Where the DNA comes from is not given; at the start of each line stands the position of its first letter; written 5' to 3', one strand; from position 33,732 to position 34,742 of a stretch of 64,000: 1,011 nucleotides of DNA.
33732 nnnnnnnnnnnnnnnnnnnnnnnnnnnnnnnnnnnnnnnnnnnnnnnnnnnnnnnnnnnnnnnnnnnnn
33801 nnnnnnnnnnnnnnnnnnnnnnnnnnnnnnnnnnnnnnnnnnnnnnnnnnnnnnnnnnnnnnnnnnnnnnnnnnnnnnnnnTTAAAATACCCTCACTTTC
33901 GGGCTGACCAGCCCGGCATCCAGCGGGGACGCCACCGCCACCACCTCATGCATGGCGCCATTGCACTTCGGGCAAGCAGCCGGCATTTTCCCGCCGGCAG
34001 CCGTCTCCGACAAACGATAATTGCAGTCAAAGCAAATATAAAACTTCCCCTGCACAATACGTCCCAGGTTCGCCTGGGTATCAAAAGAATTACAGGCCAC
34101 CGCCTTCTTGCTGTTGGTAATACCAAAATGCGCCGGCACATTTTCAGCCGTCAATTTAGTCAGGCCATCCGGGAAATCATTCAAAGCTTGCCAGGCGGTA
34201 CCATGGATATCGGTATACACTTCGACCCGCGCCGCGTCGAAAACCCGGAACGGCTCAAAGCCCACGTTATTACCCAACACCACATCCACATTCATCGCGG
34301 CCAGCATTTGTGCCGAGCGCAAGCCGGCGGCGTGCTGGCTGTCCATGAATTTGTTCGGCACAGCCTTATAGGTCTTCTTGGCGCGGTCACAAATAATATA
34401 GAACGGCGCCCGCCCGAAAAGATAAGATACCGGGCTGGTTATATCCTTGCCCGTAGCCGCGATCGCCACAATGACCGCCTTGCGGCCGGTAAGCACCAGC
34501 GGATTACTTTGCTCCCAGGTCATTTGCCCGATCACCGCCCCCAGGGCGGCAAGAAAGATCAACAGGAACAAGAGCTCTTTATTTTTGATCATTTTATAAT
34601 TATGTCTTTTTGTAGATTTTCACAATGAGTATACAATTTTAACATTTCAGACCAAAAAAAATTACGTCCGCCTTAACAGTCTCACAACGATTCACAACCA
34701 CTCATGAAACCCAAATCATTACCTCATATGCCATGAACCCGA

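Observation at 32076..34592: Second copy of the PDZ/NapH-like/NifX-like module with added zinc-ribbon proteins inside the mam operon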

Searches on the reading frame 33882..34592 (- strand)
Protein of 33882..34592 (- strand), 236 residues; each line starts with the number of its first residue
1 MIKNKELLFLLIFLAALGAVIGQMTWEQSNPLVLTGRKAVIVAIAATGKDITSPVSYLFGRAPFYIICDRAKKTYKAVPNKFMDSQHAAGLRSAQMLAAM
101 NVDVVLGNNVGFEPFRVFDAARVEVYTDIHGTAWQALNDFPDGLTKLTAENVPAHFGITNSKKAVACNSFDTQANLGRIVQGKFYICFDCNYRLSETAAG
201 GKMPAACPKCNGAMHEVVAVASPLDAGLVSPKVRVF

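Call 4: search_protein_families(library=pfam, proteins=[window:33882-34592:-], max_evalue=0.01)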
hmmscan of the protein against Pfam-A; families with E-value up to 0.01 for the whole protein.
window:33882-34592:- (236 aa): 2 families
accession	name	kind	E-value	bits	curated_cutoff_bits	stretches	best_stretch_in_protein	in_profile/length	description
PF02579.22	Nitro_FeMo-Co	-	2.5e-14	53.8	26.3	1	53-140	3-92/94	Dinitrogenase iron-molybdenum cofactor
PF23455.1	DUF7129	-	0.0046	17.1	30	1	185-217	12-40/45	Domain of unknown function (DUF7129)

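Call 15: find_homologous_proteins(query=window:33882-34592:-, max_evalue=0.001)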
Query window:33882-34592:- (236 aa): 56 proteins with E <= 0.001 among 1077 candidates.
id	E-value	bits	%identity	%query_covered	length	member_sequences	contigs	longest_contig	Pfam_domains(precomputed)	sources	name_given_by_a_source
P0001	1.3e-154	530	100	100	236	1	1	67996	PF02579.23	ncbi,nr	ncbi:MAG: NifB/NifX family molybdenum-iron cluster-binding protein [Candidatus Omnitrophica bacteriu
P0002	1.6e-137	474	89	99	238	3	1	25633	PF02579.23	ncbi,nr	ncbi:MAG: NifB/NifX family molybdenum-iron cluster-binding protein [Candidatus Omnitrophica bacteriu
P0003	3.4e-133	460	86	100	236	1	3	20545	PF02579.23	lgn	-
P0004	7.1e-126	436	79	100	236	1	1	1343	PF02579.23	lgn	-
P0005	6.1e-125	433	79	100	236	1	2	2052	PF02579.23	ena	-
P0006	1.1e-121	423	76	100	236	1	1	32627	PF02579.23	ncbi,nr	ncbi:MAG: hypothetical protein HQL16_05860 [Candidatus Omnitrophica bacterium]|nr:hypothetical prote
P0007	5.6e-121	420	77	98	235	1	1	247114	PF02579.23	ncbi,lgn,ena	ncbi:MAG: NifB/NifX family molybdenum-iron cluster-binding protein [Candidatus Omnitrophota bacteriu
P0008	2.3e-119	415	76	98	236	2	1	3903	PF02579.23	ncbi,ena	-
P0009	1.2e-118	413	75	100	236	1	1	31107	PF02579.23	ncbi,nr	ncbi:MAG: NifB/NifX family molybdenum-iron cluster-binding protein [Candidatus Omnitrophica bacteriu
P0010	1.6e-118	412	75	100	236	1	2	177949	PF02579.23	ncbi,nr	ncbi:MAG: hypothetical protein HQL17_02580 [Candidatus Omnitrophica bacterium]|nr:hypothetical prote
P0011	7.8e-118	410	75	99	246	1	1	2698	PF02579.23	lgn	-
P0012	1.8e-117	409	77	92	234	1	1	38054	PF02579.23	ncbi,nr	ncbi:MAG: hypothetical protein HQL19_00665 [Candidatus Omnitrophica bacterium]|nr:hypothetical prote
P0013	1.7e-116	406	73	98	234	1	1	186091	PF02579.23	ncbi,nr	ncbi:MAG: hypothetical protein HQL24_02915 [Candidatus Omnitrophica bacterium]|nr:hypothetical prote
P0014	6.8e-114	397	72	100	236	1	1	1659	PF02579.23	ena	-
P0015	4.2e-113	395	71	99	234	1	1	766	PF02579.23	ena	-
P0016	1.4e-112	393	71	100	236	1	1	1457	PF02579.23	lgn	-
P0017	1.1e-111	390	72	100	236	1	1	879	PF02579.23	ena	-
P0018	1.9e-111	389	71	100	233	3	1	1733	PF02579.23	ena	-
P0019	2.4e-110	386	71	98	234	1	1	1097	PF02579.23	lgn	-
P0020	4.2e-109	382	71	92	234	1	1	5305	PF02579.23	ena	-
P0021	2.0e-107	376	70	98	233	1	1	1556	PF02579.23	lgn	-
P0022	6.0e-107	374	70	96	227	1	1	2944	PF02579.23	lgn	-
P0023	2.4e-106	372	68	98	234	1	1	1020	PF02579.23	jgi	-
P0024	1.1e-104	367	67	100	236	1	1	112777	PF02579.23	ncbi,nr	ncbi:MAG: NifB/NifX family molybdenum-iron cluster-binding protein [Candidatus Omnitrophica bacteriu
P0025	1.9e-103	363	67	99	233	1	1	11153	PF02579.23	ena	-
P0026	1.1e-101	357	65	100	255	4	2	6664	PF02579.23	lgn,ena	-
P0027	2.6e-101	356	66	100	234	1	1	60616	PF02579.23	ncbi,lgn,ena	-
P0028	4.5e-101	355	64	100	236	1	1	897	PF02579.23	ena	-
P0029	4.6e-101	355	66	100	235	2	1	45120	PF02579.23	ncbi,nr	ncbi:MAG: hypothetical protein HQL30_09520 [Candidatus Omnitrophica bacterium]|nr:hypothetical prote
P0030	1.1e-97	344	66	97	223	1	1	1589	PF02579.23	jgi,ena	-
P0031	1.2e-96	341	61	100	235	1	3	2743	PF23455.2,PF02579.23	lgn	-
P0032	3.5e-93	329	62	99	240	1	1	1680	PF02579.23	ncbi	-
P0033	2.9e-89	317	59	98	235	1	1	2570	PF02579.23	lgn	-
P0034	3.0e-87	310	57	100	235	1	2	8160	PF02579.23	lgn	-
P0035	2.7e-86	307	59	89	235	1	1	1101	PF02579.23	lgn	-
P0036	6.9e-86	306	56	100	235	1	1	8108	PF02579.23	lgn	-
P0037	1.0e-84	302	57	98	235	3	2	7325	PF02579.23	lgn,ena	-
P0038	1.6e-84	301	56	98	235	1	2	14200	PF02579.23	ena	-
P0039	1.6e-83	298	53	99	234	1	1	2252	PF02579.23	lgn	-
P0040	1.9e-83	298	58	98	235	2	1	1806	PF02579.23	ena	-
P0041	5.6e-83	296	58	91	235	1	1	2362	PF02579.23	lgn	-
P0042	8.4e-83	296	58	91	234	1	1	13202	PF02579.23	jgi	jgi:predicted Fe-Mo cluster-binding NifX family protein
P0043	1.1e-82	295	56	100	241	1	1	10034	PF02579.23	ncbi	ncbi:NifB/NifX family molybdenum-iron cluster-binding protein [Candidatus Hydrogenedentota bacterium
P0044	1.2e-82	295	58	91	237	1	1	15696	PF02579.23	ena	-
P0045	3.0e-82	294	54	100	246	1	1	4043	PF02579.23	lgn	-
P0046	1.9e-80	288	52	100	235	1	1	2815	PF02579.23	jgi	jgi:predicted Fe-Mo cluster-binding NifX family protein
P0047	4.0e-80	287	55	99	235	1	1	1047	PF02579.23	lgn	-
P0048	4.5e-79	283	60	87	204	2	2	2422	PF02579.23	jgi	jgi:predicted Fe-Mo cluster-binding NifX family protein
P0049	6.5e-79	283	53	100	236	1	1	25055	PF02579.23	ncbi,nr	ncbi:MAG: NifB/NifX family molybdenum-iron cluster-binding protein [Candidatus Omnitrophica bacteriu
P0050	6.5e-79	283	54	95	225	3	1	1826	PF02579.23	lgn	-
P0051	2.7e-76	274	54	100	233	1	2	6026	PF02579.23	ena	-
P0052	3.2e-76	274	53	100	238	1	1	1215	PF02579.23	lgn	-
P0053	4.5e-73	264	55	89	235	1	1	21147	PF02579.23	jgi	jgi:predicted Fe-Mo cluster-binding NifX family protein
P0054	1.8e-71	258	71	65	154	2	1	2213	PF02579.23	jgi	jgi:predicted Fe-Mo cluster-binding NifX family protein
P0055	7.0e-67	243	77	58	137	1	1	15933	PF02579.23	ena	-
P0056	4.8e-64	234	46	97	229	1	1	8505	PF02579.23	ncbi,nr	ncbi:MAG: NifB/NifX family molybdenum-iron cluster-binding protein [Planctomycetes bacterium]|nr:Nif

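Call 18: find_encoding_contigs(protein=P0001, flank=10000, max_places=3)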
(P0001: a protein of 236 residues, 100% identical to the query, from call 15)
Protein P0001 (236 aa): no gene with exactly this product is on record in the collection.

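Call 25: find_encoding_contigs(protein=P0007, flank=10000, max_places=2)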
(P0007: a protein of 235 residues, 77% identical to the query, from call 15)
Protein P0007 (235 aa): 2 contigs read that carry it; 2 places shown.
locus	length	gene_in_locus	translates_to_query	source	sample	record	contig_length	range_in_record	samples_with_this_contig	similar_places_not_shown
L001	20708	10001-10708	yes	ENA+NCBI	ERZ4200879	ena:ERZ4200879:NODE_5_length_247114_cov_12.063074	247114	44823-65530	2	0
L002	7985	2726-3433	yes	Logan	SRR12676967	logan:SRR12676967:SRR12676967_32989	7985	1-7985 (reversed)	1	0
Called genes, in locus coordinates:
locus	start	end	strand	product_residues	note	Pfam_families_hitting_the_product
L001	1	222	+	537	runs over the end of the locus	PF02579:Nitro_FeMo-Co (faint), PF18509:MCR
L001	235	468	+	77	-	-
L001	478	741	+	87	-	-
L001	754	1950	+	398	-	PF12812:PDZ_1 (weak), PF13180:PDZ_2 (faint), PF18509:MCR (weak)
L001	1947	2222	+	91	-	-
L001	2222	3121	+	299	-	PF01545:Cation_efflux, PF16916:ZT_dimer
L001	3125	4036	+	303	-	PF01545:Cation_efflux, PF16916:ZT_dimer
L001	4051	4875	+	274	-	PF25063:ARM_TT21_C (weak), PF12895:ANAPC3, PF00515:TPR_1 (weak), PF13181:TPR_8 (weak), PF25063:ARM_TT21_C (weak), PF13424:TPR_12, PF00515:TPR_1, PF13181:TPR_8, +11 more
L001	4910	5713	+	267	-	PF04011:LemA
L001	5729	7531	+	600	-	PF13180:PDZ_2, PF17820:PDZ_6 (faint), PF03600:CitMHS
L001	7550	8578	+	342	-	PF01925:TauE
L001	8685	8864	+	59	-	PF13396:PLDc_N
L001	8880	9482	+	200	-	PF13180:PDZ_2 (weak), PF17820:PDZ_6 (weak)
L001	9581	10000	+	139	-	PF12728:HTH_17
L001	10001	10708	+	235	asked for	PF02579:Nitro_FeMo-Co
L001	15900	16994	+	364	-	PF01545:Cation_efflux, PF02579:Nitro_FeMo-Co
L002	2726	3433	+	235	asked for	PF02579:Nitro_FeMo-Co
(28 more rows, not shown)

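Call 26: find_encoding_contigs(protein=P0056, flank=10000, max_places=2)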
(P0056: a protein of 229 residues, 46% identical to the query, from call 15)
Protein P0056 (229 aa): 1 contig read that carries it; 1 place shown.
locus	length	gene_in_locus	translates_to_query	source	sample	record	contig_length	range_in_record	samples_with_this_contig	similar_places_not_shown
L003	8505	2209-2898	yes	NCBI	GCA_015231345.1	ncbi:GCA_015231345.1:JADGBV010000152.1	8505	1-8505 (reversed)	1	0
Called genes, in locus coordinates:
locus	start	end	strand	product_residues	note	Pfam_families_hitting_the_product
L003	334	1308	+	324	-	PF01925:TauE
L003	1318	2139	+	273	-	PF00595:PDZ (faint), PF13180:PDZ_2, PF17820:PDZ_6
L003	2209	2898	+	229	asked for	PF02579:Nitro_FeMo-Co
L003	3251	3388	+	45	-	-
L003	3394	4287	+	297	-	PF12801:Fer4_5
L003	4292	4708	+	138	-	PF00595:PDZ, PF13180:PDZ_2, PF17820:PDZ_6 (weak)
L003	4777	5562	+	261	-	PF18509:MCR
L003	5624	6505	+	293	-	-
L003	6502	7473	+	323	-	PF01545:Cation_efflux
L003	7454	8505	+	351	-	?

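Call 27: find_encoding_contigs(protein=P0043, flank=10000, max_places=2)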
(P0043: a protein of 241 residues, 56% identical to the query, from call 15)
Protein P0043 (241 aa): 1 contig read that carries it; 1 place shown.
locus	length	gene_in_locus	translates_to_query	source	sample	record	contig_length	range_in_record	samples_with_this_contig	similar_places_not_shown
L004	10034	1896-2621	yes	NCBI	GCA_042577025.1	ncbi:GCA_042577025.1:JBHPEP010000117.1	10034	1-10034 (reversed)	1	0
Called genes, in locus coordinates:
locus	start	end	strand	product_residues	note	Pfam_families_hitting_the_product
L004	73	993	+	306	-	PF01712:dNK (faint)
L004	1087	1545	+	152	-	PF08821:CGGC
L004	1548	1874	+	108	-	PF04342:DMT_6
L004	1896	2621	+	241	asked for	PF02579:Nitro_FeMo-Co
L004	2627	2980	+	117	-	-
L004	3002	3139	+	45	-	-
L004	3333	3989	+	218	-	PF12801:Fer4_5, PF00037:Fer4 (weak)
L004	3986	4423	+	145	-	PF13180:PDZ_2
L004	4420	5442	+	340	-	PF13180:PDZ_2, PF17820:PDZ_6 (weak), PF18509:MCR (weak)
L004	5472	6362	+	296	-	PF01545:Cation_efflux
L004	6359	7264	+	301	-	PF01545:Cation_efflux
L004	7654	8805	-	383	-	PF00091:Tubulin, PF12327:FtsZ_C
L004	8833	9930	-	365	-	PF00022:Actin, PF06723:MreB_Mbl, PF25229:Salactin (weak)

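Call 44: predict_structure(alignment_id=A1)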
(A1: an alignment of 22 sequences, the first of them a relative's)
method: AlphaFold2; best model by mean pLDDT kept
length: 236 residues; sequences in the alignment: 22
mean_pLDDT: 77.5   pTM: 0.56
mean pLDDT of the five models: 77.5, 75.0, 73.3, 71.5, 70.1
residues with pLDDT >= 90: 73; 70-90: 102; 50-70: 21; < 50: 40
segments of 3 or more residues with pLDDT < 50: 155-180, 221-226, 233-236
pLDDT, mean of each block of 10 residues (from residue 1): 76 92 76 75 94 87 93 94 80 92 91 87 90 93 83 49 42 43 75 79 85 75 47 48
secondary structure, 60 per line:
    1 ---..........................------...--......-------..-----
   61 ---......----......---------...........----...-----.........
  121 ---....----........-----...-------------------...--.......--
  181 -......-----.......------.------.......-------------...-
elements in order: H4-29 E41-46 E64-69 E74-79 H89-99 E104-106 H112-120 E124-127 H133-139 E145-147 H172-178 E182-187 E193-195 H196-199 E213-219 E233-235

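Call 52: search_solved_structures(query=A1, max_evalue=0.01, show_alignments=2)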
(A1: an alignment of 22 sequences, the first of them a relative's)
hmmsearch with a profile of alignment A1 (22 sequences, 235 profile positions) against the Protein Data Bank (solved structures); distinct sequences matched with E-value up to 0.01: 6.
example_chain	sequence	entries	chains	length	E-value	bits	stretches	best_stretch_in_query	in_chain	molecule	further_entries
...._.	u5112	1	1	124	1.3e-16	64.3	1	41-142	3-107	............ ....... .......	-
1rdu_A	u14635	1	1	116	2.1e-16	63.6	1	40-142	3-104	conserved hypothetical protein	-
2wfb_A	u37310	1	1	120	7.7e-09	38.8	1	38-144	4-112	PUTATIVE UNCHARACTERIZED PROTEIN ORP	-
1o13_A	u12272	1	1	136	3.1e-05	27.1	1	32-154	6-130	probable NifB protein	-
1t3v_A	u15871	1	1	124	0.00016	24.7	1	40-154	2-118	conserved hypothetical protein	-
2yx6_A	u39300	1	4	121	0.00079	22.4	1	41-147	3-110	Hypothetical protein PH0822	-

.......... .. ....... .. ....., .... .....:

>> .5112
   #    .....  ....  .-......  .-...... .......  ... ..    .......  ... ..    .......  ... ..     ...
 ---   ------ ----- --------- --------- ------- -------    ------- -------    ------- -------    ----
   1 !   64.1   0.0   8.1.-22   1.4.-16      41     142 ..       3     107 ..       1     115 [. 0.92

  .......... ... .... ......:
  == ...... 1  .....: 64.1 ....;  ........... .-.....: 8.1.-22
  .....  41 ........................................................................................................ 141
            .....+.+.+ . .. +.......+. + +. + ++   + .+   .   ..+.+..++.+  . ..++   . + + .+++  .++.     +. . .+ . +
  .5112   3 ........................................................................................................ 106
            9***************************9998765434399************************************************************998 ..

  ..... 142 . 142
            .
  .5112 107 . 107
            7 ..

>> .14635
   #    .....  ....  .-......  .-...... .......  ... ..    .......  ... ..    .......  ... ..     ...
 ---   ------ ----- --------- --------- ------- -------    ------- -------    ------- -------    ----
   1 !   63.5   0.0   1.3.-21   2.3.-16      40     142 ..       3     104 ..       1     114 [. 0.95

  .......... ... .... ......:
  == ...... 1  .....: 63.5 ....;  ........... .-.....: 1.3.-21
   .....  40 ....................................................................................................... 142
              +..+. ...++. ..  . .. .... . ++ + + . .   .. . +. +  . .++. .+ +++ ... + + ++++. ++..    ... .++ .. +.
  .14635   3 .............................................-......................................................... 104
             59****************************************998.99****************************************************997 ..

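Call 54: fold_search(model_id=the predicted structure, library=pdb)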
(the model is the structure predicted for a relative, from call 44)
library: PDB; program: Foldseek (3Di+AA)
matches with E <= 10: 645; with E <= 0.001: 11
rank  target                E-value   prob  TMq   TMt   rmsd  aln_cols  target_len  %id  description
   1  2wfb                  3.1e-09  1.00  0.44  0.85   1.4       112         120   29  High resolution structure of the apo form of the orange protein (ORP) from Desulfovibrio gigas (released 2010-05-26)
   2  1rdu_MODEL_1_A        3.4e-08  1.00  0.42  0.81   3.1       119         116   33  NMR STRUCTURE OF A PUTATIVE NIFB PROTEIN FROM THERMOTOGA (TM1290), WHICH BELONGS TO THE DUF35 FAMILY (released 2004-07-06)
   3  1t3v_MODEL_1_A        6.9e-06  1.00  0.39  0.71   4.2       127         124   21  The NMR solution structure of TM1816 (released 2004-12-14)
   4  1o13                  1.1e-05  1.00  0.36  0.77   2.1       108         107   20  Crystal structure of a putative dinitrogenase iron-molybdenum cofactor (tm1816) from thermotoga maritima at 1.83 A resol (released 2002-12-18)
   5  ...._MODEL_1_A        2.4e-05  1.00  0.40  0.73   2.5       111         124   28  Solution structure of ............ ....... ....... from Methanobacterium thermoautotrophicum (released 2000-12-20)
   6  2yx6_D                4.1e-05  1.00  0.38  0.76   4.0       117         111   20  Crystal structure of PH0822 (released 2007-10-30)
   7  2yx6_C                7.6e-05  1.00  0.39  0.77   3.7       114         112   23  Crystal structure of PH0822 (released 2007-10-30)
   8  2yx6_B                1.3e-04  1.00  0.38  0.76   3.9       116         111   22  Crystal structure of PH0822 (released 2007-10-30)
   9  2re2_A                2.2e-04  1.00  0.40  0.75   2.7       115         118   15  CRYSTAL STRUCTURE OF A PUTATIVE IRON-MOLYBDENUM COFACTOR (FEMO-CO) DINITROGENASE (TA1041M) FROM THERMOPLASMA ACIDOPHIL (released 2007-10-09)
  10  2re2_B                3.0e-04  1.00  0.41  0.77   2.9       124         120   15  CRYSTAL STRUCTURE OF A PUTATIVE IRON-MOLYBDENUM COFACTOR (FEMO-CO) DINITROGENASE (TA1041M) FROM THERMOPLASMA ACIDOPHIL (released 2007-10-09)
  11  2yx6_A                4.0e-04  1.00  0.38  0.78   3.5       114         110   22  Crystal structure of PH0822 (released 2007-10-30)
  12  3oym_A                1.4e-02  0.72  0.23  0.16  16.3       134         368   10  Crystal structure of the PFV N224H mutant intasome bound to manganese (released 2010-11-17)
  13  2x6s_B                2.0e-02  0.94  0.25  0.30   5.3        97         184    8  Human foamy virus integrase - catalytic core. Magnesium-bound structure. (released 2010-08-11)
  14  3l2q_A                2.2e-02  0.75  0.24  0.17  13.8       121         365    7  Crystal structure of the Prototype Foamy Virus (PFV) intasome in apo form (released 2010-02-09)
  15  2x78_C                3.0e-02  0.80  0.24  0.29   6.3       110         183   10  Human foamy virus integrase - catalytic core. (released 2010-08-11)
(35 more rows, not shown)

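Call 77: search_protein_families(library=ncbifam, proteins=[window:33882-34592:-], max_evalue=0.01)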
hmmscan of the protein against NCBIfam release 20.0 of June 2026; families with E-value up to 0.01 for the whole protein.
window:33882-34592:- (236 aa): 1 family
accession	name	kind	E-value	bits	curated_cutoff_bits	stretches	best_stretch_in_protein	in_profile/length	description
NF033497.1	rubre_like_arch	subfamily_domain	0.0011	18.6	32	1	185-215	1-27/34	rubrerythrin-like domain-containing protein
